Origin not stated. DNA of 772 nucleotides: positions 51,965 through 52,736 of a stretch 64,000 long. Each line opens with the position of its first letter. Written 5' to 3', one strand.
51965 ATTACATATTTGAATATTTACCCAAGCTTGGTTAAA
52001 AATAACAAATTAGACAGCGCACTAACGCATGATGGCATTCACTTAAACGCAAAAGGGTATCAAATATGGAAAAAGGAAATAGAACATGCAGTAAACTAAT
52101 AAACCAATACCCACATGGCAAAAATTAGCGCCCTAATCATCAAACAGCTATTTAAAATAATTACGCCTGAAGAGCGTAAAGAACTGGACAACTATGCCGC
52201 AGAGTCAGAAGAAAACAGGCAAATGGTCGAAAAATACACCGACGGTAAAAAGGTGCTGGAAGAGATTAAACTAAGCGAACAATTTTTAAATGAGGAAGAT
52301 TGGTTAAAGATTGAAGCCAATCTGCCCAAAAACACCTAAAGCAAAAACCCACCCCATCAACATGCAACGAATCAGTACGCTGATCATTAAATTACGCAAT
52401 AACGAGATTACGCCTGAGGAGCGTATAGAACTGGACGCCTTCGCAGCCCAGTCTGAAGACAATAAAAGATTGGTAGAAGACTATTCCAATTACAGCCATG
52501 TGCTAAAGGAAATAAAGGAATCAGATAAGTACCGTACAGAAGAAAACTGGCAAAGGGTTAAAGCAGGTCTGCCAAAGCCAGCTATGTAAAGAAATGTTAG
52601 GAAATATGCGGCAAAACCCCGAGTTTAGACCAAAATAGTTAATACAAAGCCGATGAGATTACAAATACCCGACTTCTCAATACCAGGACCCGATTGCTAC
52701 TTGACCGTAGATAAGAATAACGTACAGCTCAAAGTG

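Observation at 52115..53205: Three paralogous ~75-aa proteins resembling the cytoplasmic N-domain of FecR-type anti-sigma factors, with no TM or periplasmic part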

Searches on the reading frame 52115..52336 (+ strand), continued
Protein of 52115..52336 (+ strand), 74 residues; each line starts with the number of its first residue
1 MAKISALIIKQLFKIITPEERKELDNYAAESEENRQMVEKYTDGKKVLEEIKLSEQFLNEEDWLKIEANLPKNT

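Call 77: find_related_loci(query=A7, collection=genome_contigs, flank=4000)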
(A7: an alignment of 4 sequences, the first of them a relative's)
Query A7 (330 aa) in genome_contigs; peptide patterns used: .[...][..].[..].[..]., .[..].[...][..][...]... (x = any residue, [..] = any of these).
251 stretches matched a pattern; 197 encode a relative of the query (tblastn E <= 1e-3); the best 80 are kept; 80 distinct loci.
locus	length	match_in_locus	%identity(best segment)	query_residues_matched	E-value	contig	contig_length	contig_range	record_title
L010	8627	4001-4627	36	118-329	7e-41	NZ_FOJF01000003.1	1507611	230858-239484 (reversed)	Chitinophaga sp. YR573, whole genome shotgun sequence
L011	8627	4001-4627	34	118-329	4e-40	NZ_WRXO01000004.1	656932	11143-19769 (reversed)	Chitinophaga oryziterrae strain JCM 16595 NODE_4_length_656932_cov_22.238141, whole genome shotgun sequence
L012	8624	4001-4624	38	118-329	2e-39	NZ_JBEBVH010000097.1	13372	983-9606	MAG: Pseudopedobacter sp. isolate T2.bin.245 NODE_16813_length_13372_cov_4.902606, whole genome shotgun sequence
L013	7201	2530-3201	33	115-329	4e-38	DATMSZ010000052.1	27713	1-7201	MAG TPA_asm: Pseudosphingobacterium sp. isolate SMAG_U12999 k141_19894, whole genome shotgun sequence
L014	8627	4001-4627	36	117-329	7e-37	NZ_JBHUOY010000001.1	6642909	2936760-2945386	Chitinophaga cymbidii strain KCTC 23738 velvet_auto_83_1, whole genome shotgun sequence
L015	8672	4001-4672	36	104-329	5e-36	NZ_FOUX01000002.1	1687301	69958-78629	Chitinophaga sp. YR627, whole genome shotgun sequence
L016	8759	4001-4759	35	85-329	1e-35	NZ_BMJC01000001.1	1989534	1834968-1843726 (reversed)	Puia dinghuensis strain CGMCC 1.15448 sequence01, whole genome shotgun sequence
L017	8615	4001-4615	37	121-329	4e-35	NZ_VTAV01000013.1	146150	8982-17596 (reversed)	Sphingobacterium phlebotomi strain SSI9 NODE_13_length_146150_cov_27.787654, whole genome shotgun sequence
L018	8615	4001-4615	33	121-329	1e-34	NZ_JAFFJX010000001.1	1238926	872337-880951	Longitalea arenae strain SYSU D01084 Scaffold1_1, whole genome shotgun sequence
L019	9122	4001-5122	28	2-329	9e-33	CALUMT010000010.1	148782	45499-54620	MAG: uncultured Butyricimonas sp. isolate E02__bin299 genome assembly, contig: E02__k127_1231325, whole genome shotgun s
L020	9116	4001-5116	25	3-329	1e-32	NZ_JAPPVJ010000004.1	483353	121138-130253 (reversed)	Sphingobacterium sp. UT-1RO-CII-1 Seq4, whole genome shotgun sequence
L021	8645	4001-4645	35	117-329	2e-32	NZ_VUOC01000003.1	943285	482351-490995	Chitinophaga agrisoli strain BN140078 contig_3, whole genome shotgun sequence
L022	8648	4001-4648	37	103-312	4e-31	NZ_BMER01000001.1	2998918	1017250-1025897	Parapedobacter pyrenivorans strain CGMCC 1.12195 sequence01, whole genome shotgun sequence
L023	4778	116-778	30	114-329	9e-31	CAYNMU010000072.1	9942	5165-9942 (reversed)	MAG TPA_asm: uncultured Eubacteriales bacterium isolate SRP284006_co1_363 genome assembly, contig: NODE_12867_length_994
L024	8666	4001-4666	32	111-329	1e-30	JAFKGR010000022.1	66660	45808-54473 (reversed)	MAG: Chitinophagaceae bacterium isolate SCN18_25_1_16_R1_B_40_177 SCN18_25_1_16_R1_B_scaffold_232, whole genome shotgun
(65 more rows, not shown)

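Call 87: find_encoding_contigs(protein=P0009, flank=8000, max_places=2)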
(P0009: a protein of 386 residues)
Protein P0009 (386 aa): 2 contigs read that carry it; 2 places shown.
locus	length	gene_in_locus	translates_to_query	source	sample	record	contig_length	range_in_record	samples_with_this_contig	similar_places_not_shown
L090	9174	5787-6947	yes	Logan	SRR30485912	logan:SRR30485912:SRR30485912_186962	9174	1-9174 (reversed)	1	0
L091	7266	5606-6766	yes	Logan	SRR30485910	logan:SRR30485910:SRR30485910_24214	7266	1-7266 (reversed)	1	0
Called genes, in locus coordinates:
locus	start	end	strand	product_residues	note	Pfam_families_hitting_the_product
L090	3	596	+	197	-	?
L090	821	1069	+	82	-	-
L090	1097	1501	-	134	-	PF06271:RDD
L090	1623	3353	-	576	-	PF00266:Aminotran_5, PF00155:Aminotran_1_2 (weak), PF01212:Beta_elim_lyase (weak)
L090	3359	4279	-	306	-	PF19307:SrpI-like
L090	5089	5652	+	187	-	-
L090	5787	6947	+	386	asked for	PF04773:FecR, PF16344:FecR_C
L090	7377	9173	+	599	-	?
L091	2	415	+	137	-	?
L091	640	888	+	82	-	-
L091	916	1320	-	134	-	PF06271:RDD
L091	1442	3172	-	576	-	PF00266:Aminotran_5, PF00155:Aminotran_1_2 (weak), PF01212:Beta_elim_lyase (weak)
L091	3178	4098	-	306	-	PF19307:SrpI-like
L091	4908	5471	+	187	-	-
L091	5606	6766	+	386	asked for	PF04773:FecR, PF16344:FecR_C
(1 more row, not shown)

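Call 88: search_protein_families(library=pfam, proteins=[L090:5089-5649:+, L090:7377-9173:+, L002:4092-4616:-, L002:7285-8457:+, L002:11456-12160:+, L004:775-1188:+], max_evalue=0.01)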
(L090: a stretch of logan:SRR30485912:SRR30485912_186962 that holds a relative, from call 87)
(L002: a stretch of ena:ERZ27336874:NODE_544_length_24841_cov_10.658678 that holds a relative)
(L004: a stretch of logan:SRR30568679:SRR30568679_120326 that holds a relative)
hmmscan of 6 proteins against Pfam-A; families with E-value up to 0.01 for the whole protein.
L090:5089-5649:+ (187 aa): 4 families
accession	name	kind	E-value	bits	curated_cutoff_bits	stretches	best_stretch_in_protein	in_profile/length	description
PF00196.25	GerE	-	3.1e-05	24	23.5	1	143-174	14-45/57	Bacterial regulatory proteins, luxR family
PF08281.18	Sigma70_r4_2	-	8e-05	22.6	25.7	1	144-173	24-53/54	Sigma-70, region 4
PF04545.22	Sigma70_r4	-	0.0003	20.7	24.1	1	140-175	16-49/50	Sigma-70, region 4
PF07638.17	Sigma70_ECF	-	0.0076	16.6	21.1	0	14-178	11-183/185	ECF sigma factor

L090:7377-9173:+ (599 aa): 5 families
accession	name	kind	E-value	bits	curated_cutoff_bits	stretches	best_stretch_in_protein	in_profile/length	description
PF07715.20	Plug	-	2e-10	41.5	23.9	1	200-309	2-107/107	TonB-dependent Receptor Plug Domain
PF13620.12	CarboxypepD_reg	-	2e-05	25.3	32.3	1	110-163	1-61/82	Carboxypeptidase regulatory-like domain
PF13715.12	CarbopepD_reg_2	-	0.00014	22.2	32.2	1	111-170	1-64/88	CarboxypepD_reg-like domain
PF15976.11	CooC_C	-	0.0014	19.1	29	1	110-161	18-69/93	CS1-pili formation C-terminal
PF14069.11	SpoVIF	-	0.0095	16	27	0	373-409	36-72/72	Stage VI sporulation protein F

L002:4092-4616:- (174 aa): 0 families

L002:7285-8457:+ (391 aa): 3 families
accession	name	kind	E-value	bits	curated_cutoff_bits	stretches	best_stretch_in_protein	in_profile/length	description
PF16344.10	FecR_C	-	7.4e-10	39.2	24.4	1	329-376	13-62/70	FecR, C-terminal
PF07660.19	STN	-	6.8e-09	35.8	28.4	1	116-162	5-51/52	Secretin and TonB N terminus short domain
PF04773.18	FecR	-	0.0012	19.6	24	1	184-243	6-69/97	FecR protein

L002:11456-12160:+ (235 aa): 2 families
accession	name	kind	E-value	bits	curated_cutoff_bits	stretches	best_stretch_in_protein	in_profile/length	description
PF07660.19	STN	-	6.3e-07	29.5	28.4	0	85-126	1-42/52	Secretin and TonB N terminus short domain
PF16344.10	FecR_C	-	0.00055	20.4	24.4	0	74-128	11-63/70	FecR, C-terminal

L004:775-1188:+ (138 aa): 1 family
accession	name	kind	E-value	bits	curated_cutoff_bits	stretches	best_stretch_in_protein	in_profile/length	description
PF16344.10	FecR_C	-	3.2e-06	27.5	24.4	1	65-135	3-69/70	FecR, C-terminal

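Call 104: search_protein_families(library=padloc, proteins=[window:52115-52336:+], max_evalue=0.01)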
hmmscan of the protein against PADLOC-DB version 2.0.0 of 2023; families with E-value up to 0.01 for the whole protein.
window:52115-52336:+ (74 aa): 0 families

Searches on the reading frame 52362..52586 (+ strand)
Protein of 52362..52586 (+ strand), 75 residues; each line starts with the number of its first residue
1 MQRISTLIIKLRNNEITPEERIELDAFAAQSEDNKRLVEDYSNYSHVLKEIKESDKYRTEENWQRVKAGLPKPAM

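Call 3: search_protein_families(library=pfam, proteins=[window:52362-52586:+], max_evalue=10)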
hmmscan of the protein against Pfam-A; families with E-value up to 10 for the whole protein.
window:52362-52586:+ (75 aa): 2 families
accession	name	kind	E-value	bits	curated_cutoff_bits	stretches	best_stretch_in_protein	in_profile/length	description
PF03235.19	GmrSD_N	-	0.054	14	33.2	1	2-59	66-128/199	GmrSD restriction endonuclease, N-terminal domain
PF18688.6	DUF5638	-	0.095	13.6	39.8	1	29-66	48-84/104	Family of unknown function (DUF5638)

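Call 4: search_protein_families(library=ncbifam, proteins=[window:52362-52586:+], max_evalue=10)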
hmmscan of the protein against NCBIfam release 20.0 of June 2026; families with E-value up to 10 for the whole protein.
window:52362-52586:+ (75 aa): 3 families
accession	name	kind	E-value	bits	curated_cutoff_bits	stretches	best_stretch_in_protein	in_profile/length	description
TIGR00634.1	recN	equivalog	0.072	12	407.85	1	19-64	145-189/563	DNA repair protein RecN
NF047849.1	Lsa33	exception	0.081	12.1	420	1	28-70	250-289/310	surface adhesin Lsa33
NF041326.1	Bacteroid_MobC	subfamily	0.12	10.7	900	1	17-68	582-633/655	conjugal transfer protein MobC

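Call 9: search_protein_families(library=phrogs, proteins=[window:52362-52586:+], max_evalue=0.01)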
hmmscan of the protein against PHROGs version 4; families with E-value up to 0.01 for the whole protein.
window:52362-52586:+ (75 aa): 1 family
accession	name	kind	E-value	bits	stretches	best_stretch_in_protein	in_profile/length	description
phrog_2910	-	unknown function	0.0023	19.3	1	6-62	9-64/76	-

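Call 29: find_related_loci(query=window:52362-52586:+, collection=viral_contigs, flank=10000)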
Query window:52362-52586:+ (75 aa) in viral_contigs; peptide patterns used: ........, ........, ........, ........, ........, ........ (x = any residue, [..] = any of these).
47 stretches matched a pattern, but none encodes a relative of the query by tblastn (E <= 1e-3).

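Call 39: search_solved_structures(query=A4, max_evalue=1, show_alignments=2)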
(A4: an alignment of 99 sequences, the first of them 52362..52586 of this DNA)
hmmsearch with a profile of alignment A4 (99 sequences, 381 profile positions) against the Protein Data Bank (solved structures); distinct sequences matched with E-value up to 1: 4.
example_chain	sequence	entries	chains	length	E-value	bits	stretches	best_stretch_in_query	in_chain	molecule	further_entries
4m0n_A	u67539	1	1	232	6.3e-56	193.3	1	167-380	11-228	Conserved hypothetical protein, putative anti-sigma factor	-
4m0h_A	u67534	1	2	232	1.3e-55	192.2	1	167-380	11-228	Conserved hypothetical protein, putative anti-sigma factor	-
6ovk_R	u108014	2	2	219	3.7e-15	59.1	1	180-369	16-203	Siderophore-interacting protein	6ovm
3myx_A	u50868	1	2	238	0.062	15.6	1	240-297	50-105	uncharacterized protein PSPTO_0244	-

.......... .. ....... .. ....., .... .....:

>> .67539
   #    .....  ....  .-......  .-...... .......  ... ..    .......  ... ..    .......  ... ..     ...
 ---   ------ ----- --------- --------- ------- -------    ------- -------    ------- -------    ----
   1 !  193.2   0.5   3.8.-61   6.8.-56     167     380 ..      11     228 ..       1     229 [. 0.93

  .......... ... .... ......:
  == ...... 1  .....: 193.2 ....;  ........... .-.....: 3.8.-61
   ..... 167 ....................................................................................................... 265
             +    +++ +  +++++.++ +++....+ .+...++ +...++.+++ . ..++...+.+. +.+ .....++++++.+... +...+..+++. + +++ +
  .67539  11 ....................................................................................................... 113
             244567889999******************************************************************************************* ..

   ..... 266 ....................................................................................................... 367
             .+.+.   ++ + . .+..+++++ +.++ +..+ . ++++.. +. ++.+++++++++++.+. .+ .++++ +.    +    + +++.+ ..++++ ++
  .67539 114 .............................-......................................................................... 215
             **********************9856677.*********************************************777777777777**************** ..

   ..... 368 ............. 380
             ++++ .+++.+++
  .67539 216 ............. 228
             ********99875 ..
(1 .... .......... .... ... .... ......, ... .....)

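Call 44: find_related_loci(query=A5, collection=genome_contigs, flank=6000)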
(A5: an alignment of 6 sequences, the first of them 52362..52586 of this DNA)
Query A5 (75 aa) in genome_contigs; peptide patterns used: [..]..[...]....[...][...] (x = any residue, [..] = any of these).
68 stretches matched a pattern, but none encodes a relative of the query by tblastn (E <= 1e-3).

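Call 45: find_related_loci(query=A5, collection=viral_contigs, flank=10000)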
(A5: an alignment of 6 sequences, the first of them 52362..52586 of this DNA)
Query A5 (75 aa) in viral_contigs; peptide patterns used: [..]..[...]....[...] (x = any residue, [..] = any of these).
46 stretches matched a pattern, but none encodes a relative of the query by tblastn (E <= 1e-3).

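Call 46: predict_structure(alignment_id=A4)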
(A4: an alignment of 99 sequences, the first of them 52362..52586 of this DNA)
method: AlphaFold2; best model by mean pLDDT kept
length: 75 residues; sequences in the alignment: 99
mean_pLDDT: 71.9   pTM: 0.46
mean pLDDT of the five models: 71.9, 71.8, 71.4, 71.3, 70.7
residues with pLDDT >= 90: 14; 70-90: 27; 50-70: 22; < 50: 12
segments of 3 or more residues with pLDDT < 50: 46-48, 54-59
pLDDT, mean of each block of 10 residues (from residue 1): 84 89 91 86 57 50 58 52
secondary structure, 60 per line:
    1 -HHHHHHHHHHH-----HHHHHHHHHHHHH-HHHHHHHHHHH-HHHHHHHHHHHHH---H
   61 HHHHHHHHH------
elements in order: H2-12 H18-30 H32-42 H44-56 H60-69

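Call 49: fold_search(model_id=the predicted structure, library=pdb)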
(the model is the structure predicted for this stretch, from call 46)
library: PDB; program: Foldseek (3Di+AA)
matches with E <= 10: 11; with E <= 0.001: 0
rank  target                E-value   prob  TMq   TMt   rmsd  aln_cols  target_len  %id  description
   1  9bz0_c                3.4e+00  0.54  0.43  0.14   2.0        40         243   25  Structure of an STK19-containing TC-NER complex (released 2024-12-25)
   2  5wuq_C                3.4e+00  0.23  0.49  0.52   7.3        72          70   14  Crystal structure of SigW in complex with its anti-sigma RsiW, a zinc binding form (released 2017-03-29)
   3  8z6g_C                5.3e+00  0.28  0.50  0.51   2.8        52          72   15  the AlgU-MucAcyto complex structure in Pseudomonas aeruginosa (released 2024-05-08)
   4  5wuq_D                5.7e+00  0.35  0.53  0.57   2.6        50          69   12  Crystal structure of SigW in complex with its anti-sigma RsiW, a zinc binding form (released 2017-03-29)
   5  3hug_F                6.9e+00  0.15  0.43  0.54   2.9        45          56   13  Crystal structure of Mycobacterium tuberculosis anti-sigma factor RslA in complex with -35 promoter binding domain of  (released 2010-03-02)
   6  8z6g_E                7.4e+00  0.21  0.50  0.52   2.8        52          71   15  the AlgU-MucAcyto complex structure in Pseudomonas aeruginosa (released 2024-05-08)
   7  3bhp_B                7.4e+00  0.09  0.29  0.45   6.9        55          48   27  Crystal structure of UPF0291 protein ynzC from Bacillus subtilis at resolution 2.0 A. Northeast Structural Genomics Co (released 2007-12-11)
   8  6in7_A                8.4e+00  0.20  0.49  0.47   2.4        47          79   13  Crystal structure of AlgU in complex with MucA(cyto) (released 2019-07-24)
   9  5cos_A                8.9e+00  0.16  0.49  0.62   2.9        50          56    6  Crystal Structure of the Cytoplasmic Domain of the Pseudomonas putida Anti-sigma Factor PupR (released 2015-09-09)
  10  3hug_D                8.9e+00  0.13  0.44  0.51   3.3        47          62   13  Crystal structure of Mycobacterium tuberculosis anti-sigma factor RslA in complex with -35 promoter binding domain of  (released 2010-03-02)
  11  8bnx_A                8.9e+00  0.11  0.28  0.06   1.5        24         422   21  Crystal structure of Pif1 from Deferribacter desulfuricans in complex with AMPPNP (released 2023-03-08)

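Call 72: find_related_loci(query=A5, collection=metagenome_contigs, flank=10000)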
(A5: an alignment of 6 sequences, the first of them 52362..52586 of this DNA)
Query A5 (75 aa) in metagenome_contigs; peptide patterns used: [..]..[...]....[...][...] (x = any residue, [..] = any of these).
130 stretches matched a pattern, but none encodes a relative of the query by tblastn (E <= 1e-3).

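Call 91: search_dna_similar(query=window:52362-52586:+, collection=phages, mode=protein, max_evalue=1, max_rows=15)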
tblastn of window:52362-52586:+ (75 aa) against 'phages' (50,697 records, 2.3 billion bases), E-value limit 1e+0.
No match.

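Call 104: search_protein_families(library=padloc, proteins=[window:52362-52586:+], max_evalue=0.01)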
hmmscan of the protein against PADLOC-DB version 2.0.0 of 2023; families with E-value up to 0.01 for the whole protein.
window:52362-52586:+ (75 aa): 0 families

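Call 105: fold_search(model_id=the predicted structure, library=viral)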
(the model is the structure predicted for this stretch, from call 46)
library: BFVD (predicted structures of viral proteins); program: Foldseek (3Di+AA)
matches with E <= 10: 46; with E <= 0.001: 0
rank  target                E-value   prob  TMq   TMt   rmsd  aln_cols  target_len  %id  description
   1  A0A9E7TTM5            2.6e+00  0.11  0.26  0.23   8.1        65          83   11  (no name in the UniProt tables at hand)
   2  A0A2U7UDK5            3.0e+00  0.35  0.38  0.05   6.5        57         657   19  Uncharacterized protein [Pandoravirus neocaledonia]
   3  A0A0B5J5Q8            3.4e+00  0.33  0.38  0.08   6.6        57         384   24  Uncharacterized protein [Pandoravirus inopinatum]
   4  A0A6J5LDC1            4.4e+00  0.25  0.33  0.29   4.6        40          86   20  Uncharacterized protein [uncultured Caudovirales phage]
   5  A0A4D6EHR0            4.7e+00  0.20  0.35  0.06   6.0        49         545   12  Uncharacterized protein [Pandoravirus celtis]
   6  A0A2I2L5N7            4.7e+00  0.05  0.23  0.16  12.6        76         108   25  Uncharacterized protein [Orpheovirus IHUMI-LCC2]
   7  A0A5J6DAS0            5.0e+00  0.15  0.30  0.12   6.3        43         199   23  Putative tail fiber assembly protein [Erwinia phage pEp_SNUABM_01]
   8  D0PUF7                5.0e+00  0.09  0.38  0.41  12.3        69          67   10  Gag protein (Fragment) [Human immunodeficiency virus type 1]
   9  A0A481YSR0            5.3e+00  0.14  0.34  0.07   6.9        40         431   20  RecD helicase /ATP-dependent exoDNAse [Marseillevirus LCMAC102]
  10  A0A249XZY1            5.3e+00  0.08  0.36  0.15  10.3        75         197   15  (no name in the UniProt tables at hand)
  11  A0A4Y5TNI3            6.1e+00  0.28  0.51  0.54   5.8        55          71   11  Uncharacterized protein [Pseudomonas virus PBPA162]
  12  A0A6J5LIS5            6.1e+00  0.14  0.35  0.17   6.6        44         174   20  Uncharacterized protein [uncultured Caudovirales phage]
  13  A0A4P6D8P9            6.1e+00  0.13  0.36  0.46   5.0        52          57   19  Uncharacterized protein [Klebsiella phage K1-ULIP33]
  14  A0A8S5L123            6.1e+00  0.10  0.35  0.32   5.7        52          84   12  Uncharacterized protein [ssRNA phage Gerhypos.3_1]
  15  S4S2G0                6.1e+00  0.10  0.37  0.09  10.3        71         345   20  (no name in the UniProt tables at hand)
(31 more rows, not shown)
